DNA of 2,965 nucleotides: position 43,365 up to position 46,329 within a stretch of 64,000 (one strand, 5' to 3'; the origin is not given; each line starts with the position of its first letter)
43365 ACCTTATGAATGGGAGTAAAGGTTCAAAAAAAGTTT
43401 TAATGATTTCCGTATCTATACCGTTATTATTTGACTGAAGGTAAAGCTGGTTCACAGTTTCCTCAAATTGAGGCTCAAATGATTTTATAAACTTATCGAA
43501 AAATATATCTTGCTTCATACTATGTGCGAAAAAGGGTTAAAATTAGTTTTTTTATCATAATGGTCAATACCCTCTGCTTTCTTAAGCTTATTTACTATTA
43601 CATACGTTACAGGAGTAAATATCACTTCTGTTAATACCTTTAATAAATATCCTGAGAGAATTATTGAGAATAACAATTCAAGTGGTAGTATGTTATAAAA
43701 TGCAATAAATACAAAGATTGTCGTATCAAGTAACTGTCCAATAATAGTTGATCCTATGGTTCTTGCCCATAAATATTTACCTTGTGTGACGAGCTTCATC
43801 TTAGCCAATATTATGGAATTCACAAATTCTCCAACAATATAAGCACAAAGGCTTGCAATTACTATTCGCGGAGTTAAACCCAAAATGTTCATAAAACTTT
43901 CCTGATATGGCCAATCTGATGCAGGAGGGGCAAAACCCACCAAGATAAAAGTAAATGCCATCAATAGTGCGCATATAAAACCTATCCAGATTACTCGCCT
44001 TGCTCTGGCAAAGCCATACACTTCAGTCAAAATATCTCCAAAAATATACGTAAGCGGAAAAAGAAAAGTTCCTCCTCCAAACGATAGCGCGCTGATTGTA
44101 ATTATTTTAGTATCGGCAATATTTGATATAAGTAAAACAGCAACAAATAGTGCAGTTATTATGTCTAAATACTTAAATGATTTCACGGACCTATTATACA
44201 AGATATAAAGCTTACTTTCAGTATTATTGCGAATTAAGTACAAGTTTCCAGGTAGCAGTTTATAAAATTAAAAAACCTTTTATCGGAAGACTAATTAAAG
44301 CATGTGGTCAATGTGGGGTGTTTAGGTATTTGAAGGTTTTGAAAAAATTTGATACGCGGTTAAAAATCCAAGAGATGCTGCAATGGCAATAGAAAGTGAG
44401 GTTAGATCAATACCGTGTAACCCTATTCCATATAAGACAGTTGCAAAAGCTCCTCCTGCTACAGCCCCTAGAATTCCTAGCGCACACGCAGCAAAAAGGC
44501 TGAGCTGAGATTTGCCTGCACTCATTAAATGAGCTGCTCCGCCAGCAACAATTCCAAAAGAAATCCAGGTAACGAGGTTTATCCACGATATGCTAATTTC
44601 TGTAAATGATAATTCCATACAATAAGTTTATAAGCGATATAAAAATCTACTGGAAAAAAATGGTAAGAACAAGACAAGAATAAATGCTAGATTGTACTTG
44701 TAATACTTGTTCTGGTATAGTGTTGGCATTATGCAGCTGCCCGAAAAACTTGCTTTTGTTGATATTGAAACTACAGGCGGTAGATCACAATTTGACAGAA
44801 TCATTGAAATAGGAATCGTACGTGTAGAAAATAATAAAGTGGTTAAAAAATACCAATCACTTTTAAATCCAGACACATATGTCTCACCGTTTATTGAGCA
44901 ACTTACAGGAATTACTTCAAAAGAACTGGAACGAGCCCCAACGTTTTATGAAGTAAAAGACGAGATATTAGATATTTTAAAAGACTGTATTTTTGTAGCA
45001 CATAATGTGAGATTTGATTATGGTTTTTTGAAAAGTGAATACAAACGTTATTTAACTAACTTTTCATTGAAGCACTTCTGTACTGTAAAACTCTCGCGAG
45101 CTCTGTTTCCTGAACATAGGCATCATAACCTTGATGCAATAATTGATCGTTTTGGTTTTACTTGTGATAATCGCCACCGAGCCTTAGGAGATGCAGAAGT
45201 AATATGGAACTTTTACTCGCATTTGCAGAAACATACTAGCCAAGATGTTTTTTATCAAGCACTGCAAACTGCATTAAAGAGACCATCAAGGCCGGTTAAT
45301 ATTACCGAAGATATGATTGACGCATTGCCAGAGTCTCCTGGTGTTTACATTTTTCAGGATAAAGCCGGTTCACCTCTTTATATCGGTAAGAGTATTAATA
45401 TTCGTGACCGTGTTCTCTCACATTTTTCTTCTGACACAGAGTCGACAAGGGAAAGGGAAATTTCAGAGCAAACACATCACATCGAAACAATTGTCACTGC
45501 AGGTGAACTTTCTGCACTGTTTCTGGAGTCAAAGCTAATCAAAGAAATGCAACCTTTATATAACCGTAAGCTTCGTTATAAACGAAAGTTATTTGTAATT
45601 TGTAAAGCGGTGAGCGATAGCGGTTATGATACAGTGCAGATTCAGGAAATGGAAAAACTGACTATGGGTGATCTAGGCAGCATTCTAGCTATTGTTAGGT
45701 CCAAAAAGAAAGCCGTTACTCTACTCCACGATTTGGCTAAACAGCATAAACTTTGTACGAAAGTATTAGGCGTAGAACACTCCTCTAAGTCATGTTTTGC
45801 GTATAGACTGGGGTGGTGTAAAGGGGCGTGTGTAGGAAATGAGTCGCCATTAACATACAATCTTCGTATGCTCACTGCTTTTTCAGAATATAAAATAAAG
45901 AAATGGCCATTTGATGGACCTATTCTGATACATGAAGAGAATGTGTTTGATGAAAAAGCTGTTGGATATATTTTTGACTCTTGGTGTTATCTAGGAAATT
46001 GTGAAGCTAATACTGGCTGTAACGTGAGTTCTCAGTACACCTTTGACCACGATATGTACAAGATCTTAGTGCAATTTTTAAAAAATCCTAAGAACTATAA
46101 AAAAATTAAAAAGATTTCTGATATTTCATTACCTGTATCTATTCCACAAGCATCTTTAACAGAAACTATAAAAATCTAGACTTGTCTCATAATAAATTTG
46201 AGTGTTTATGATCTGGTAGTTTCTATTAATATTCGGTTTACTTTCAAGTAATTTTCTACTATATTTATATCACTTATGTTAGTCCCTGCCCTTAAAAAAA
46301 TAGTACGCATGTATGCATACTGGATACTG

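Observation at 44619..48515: Damage-tolerance cassette: DnaQ-exonuclease::GIY-YIG (Cho-like) protein, a small overlapping ORF and a Y-family polymerase, with palindromes upstream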

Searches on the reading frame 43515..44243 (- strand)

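Call 3: search_protein_families(library=pfam, proteins=[window:43515-44243:-], max_evalue=0.01)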
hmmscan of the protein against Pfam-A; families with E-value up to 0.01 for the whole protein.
window:43515-44243:- (242 aa): 1 family
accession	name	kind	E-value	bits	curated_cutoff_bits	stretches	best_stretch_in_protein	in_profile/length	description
PF02592.20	Vut_1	-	2.1e-54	184.4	27.2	1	57-216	2-152/152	Putative vitamin uptake transporter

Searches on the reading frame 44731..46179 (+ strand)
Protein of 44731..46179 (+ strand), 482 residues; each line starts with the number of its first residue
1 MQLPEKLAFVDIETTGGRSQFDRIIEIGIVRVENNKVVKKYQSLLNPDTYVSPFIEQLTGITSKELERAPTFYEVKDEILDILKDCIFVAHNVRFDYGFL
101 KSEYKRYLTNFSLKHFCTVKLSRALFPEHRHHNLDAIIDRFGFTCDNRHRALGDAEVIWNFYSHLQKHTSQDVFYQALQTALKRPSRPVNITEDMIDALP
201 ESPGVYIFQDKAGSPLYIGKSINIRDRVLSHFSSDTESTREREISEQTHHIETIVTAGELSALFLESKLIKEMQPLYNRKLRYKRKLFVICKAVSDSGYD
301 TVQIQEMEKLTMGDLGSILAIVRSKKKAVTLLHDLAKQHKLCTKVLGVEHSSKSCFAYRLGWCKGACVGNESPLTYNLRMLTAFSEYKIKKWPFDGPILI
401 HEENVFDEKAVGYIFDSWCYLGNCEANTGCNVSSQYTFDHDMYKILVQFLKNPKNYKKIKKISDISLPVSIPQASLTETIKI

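Call 3: search_protein_families(library=pfam, proteins=[window:44731-46179:+], max_evalue=0.01)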
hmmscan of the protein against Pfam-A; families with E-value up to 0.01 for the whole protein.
window:44731-46179:+ (482 aa): 4 families
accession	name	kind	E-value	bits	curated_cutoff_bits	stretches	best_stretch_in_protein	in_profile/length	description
PF00929.31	RNase_T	-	9.1e-34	117.8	24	1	9-159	2-161/164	Exonuclease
PF01541.30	GIY-YIG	-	1.1e-07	32.4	22.6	1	203-278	2-78/78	GIY-YIG catalytic domain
PF13482.12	RNase_H_2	-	4.4e-05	23.9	22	1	8-162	1-134/165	RNase_H superfamily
PF24348.1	DUF7508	-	0.004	17.7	26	0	191-238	10-56/79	Domain of unknown function (DUF7508)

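Call 4: search_protein_families(library=ncbifam, proteins=[window:44731-46179:+], max_evalue=0.01)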
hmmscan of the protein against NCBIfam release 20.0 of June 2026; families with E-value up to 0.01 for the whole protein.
window:44731-46179:+ (482 aa): 39 families (the best 25 are shown)
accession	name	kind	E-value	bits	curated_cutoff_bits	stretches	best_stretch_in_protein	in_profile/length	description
NF005906.0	PRK07883.1-4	equivalog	1.1e-74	251.8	495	1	8-368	9-378/563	DEDD exonuclease domain-containing protein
NF005907.0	PRK07883.1-5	equivalog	4.7e-67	226.7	454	1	9-377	32-404/584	DEDD exonuclease domain-containing protein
NF005905.0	PRK07883.1-3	equivalog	1e-61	209.3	508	1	9-381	28-400/581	DEDD exonuclease domain-containing protein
NF007833.0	PRK10545.1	equivalog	1.7e-58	198.1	367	1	194-452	26-278/289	excinuclease Cho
TIGR01407.1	dinG_rel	hypoth_equivalog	8.9e-48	163.2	547.7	1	8-157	3-153/889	putative DnaQ family exonuclease/DinG family helicase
NF005904.0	PRK07883.1-2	equivalog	1.7e-47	162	969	1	8-384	33-411/584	DEDD exonuclease domain-containing protein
NF005981.0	PRK08074.1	equivalog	1.5e-41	142.3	789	1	9-166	7-166/931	ATP-dependent DNA helicase DinG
NF005903.0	PRK07883.1-1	equivalog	4.3e-39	134.5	1038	1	8-300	43-344/642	DEDD exonuclease domain-containing protein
TIGR01405.1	polC_Gram_pos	equivalog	2.5e-38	131.5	1043.45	1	9-172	193-357/1211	DNA polymerase III subunit alpha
NF001688.0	PRK00448.1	equivalog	2.5e-38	131.3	873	1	9-171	427-590/1445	PolC-type DNA polymerase III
NF006316.0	PRK08517.1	equivalog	1.5e-36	126.1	247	1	5-155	70-219/270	3'-5' exonuclease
NF005569.0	PRK07246.1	equivalog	1.3e-31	109.7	794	1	5-169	7-170/820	bifunctional DnaQ family exonuclease/ATP-dependent helicase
NF011261.0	PRK14667.1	equivalog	5.1e-31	107.8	818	1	190-383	4-189/567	excinuclease ABC subunit C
NF004719.0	PRK06063.1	equivalog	5.8e-30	104.3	389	1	4-174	15-186/331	DEDDh family exonuclease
TIGR00573.1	dnaq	subfamily_domain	9.6e-30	103.7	71.5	1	10-171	12-180/217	exonuclease, DNA polymerase III, epsilon subunit family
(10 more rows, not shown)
